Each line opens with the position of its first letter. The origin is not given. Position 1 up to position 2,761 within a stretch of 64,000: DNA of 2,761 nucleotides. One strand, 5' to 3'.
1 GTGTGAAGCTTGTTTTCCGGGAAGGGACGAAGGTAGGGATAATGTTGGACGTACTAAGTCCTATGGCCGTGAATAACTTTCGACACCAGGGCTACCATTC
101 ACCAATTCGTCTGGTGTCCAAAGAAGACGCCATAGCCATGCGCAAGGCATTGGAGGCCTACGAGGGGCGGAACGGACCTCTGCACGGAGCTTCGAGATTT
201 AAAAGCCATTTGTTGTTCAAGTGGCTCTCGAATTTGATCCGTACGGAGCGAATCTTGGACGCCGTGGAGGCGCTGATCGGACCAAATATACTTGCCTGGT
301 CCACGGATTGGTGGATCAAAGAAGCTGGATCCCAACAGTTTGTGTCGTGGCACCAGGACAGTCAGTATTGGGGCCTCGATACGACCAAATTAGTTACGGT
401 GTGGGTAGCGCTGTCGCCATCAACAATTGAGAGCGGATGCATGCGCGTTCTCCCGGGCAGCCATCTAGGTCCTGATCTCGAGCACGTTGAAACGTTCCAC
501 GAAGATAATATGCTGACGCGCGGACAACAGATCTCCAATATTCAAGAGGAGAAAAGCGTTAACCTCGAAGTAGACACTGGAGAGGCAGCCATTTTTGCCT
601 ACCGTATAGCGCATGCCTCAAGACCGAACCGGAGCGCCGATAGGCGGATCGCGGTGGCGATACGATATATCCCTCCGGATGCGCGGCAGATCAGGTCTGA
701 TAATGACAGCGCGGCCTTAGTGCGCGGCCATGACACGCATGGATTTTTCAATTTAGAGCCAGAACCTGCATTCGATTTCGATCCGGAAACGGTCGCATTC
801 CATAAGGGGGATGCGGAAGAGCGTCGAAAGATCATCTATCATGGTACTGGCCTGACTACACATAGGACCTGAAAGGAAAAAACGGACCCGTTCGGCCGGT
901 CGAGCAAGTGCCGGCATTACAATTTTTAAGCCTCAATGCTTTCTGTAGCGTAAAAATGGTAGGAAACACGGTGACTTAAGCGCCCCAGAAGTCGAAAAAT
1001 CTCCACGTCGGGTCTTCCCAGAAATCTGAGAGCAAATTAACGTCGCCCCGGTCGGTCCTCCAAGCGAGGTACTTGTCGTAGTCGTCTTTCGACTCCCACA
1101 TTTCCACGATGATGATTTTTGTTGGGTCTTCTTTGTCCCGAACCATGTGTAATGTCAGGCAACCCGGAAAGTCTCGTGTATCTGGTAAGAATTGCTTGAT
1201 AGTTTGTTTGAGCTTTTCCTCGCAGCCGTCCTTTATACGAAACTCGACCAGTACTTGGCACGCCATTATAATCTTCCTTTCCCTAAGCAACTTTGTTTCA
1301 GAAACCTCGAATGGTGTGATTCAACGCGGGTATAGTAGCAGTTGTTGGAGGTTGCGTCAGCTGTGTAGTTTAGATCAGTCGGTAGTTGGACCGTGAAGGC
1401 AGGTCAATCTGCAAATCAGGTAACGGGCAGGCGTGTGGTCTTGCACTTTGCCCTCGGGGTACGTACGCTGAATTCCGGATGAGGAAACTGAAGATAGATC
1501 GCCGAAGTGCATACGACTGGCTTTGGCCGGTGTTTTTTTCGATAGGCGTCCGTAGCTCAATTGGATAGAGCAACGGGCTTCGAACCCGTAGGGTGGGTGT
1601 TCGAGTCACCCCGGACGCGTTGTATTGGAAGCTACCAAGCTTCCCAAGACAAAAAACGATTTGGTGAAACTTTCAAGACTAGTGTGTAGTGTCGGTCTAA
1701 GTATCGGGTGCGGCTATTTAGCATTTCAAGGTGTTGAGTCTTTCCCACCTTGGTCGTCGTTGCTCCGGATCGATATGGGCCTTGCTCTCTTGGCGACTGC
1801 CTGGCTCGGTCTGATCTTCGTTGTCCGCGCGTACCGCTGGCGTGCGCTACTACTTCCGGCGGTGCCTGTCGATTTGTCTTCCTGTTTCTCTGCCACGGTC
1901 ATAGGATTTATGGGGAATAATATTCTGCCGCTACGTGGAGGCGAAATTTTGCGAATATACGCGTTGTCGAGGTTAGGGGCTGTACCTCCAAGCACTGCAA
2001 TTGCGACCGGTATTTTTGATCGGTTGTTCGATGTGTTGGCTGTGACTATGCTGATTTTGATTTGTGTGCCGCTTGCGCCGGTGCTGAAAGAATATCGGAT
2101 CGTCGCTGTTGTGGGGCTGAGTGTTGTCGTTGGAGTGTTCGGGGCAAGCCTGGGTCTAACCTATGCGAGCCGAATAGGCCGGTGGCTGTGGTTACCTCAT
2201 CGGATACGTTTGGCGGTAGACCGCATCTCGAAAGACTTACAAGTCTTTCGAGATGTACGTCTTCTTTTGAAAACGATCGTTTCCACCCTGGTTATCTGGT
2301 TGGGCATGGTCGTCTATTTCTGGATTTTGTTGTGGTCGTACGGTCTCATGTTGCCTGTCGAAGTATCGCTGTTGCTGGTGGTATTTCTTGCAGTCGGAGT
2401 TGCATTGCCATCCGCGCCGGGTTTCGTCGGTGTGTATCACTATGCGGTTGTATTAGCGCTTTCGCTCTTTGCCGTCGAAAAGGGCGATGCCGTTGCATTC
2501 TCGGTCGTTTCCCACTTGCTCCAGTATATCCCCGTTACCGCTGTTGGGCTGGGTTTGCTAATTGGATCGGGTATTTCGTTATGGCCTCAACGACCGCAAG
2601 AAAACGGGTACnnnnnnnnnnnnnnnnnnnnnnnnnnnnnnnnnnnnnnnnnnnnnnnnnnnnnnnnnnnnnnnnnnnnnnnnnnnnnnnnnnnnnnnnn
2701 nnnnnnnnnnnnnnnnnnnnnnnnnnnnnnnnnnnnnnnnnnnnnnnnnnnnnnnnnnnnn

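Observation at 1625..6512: Six-gene translationally coupled glycosylation module inserted right after tRNA-Arg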

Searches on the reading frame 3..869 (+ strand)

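Call 49: search_protein_families(library=pfam, proteins=[window:3-869:+], max_evalue=0.0001)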
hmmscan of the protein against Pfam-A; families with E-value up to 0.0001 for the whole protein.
window:3-869:+ (289 aa): 1 family
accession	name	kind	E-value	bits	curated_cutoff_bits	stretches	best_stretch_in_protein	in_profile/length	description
PF05721.19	PhyH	-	4.4e-29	102.7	22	1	16-216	11-212/213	Phytanoyl-CoA dioxygenase (PhyH)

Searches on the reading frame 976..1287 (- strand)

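Call 49: search_protein_families(library=pfam, proteins=[window:976-1287:-], max_evalue=0.0001)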
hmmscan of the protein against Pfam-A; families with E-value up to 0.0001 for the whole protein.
window:976-1287:- (103 aa): 1 family
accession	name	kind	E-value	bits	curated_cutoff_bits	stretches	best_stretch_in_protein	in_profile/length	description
PF03992.22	ABM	-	4.8e-14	52.7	23.1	1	12-74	4-67/78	Antibiotic biosynthesis monooxygenase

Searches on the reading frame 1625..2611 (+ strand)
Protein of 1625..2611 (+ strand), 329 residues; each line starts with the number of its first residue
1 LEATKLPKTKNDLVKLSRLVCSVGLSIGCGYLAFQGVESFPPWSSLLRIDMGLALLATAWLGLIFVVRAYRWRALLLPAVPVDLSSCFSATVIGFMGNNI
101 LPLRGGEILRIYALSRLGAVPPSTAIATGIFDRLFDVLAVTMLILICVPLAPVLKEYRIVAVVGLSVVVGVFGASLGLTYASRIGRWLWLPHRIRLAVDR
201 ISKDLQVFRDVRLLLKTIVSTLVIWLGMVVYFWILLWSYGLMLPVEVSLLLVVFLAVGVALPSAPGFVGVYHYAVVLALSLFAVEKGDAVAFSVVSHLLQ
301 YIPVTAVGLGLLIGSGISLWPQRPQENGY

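Call 5: search_protein_families(library=pfam, proteins=[window:1625-2611:+], max_evalue=0.01)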
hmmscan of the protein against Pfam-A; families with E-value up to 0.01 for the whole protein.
window:1625-2611:+ (329 aa): 1 family
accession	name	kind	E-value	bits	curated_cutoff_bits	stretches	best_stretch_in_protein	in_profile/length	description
PF03706.18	LPG_synthase_TM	-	2.1e-39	136.3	33.4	1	21-308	3-302/302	Lysylphosphatidylglycerol synthase TM region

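Call 6: search_protein_families(library=ncbifam, proteins=[window:1625-2611:+], max_evalue=0.01)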
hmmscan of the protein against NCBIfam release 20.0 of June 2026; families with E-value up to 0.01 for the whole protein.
window:1625-2611:+ (329 aa): 1 family
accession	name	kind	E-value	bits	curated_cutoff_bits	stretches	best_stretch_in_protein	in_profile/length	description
TIGR00374.1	TIGR00374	subfamily_domain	1.1e-17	64.4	43.2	1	46-310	24-308/323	flippase-like domain-containing protein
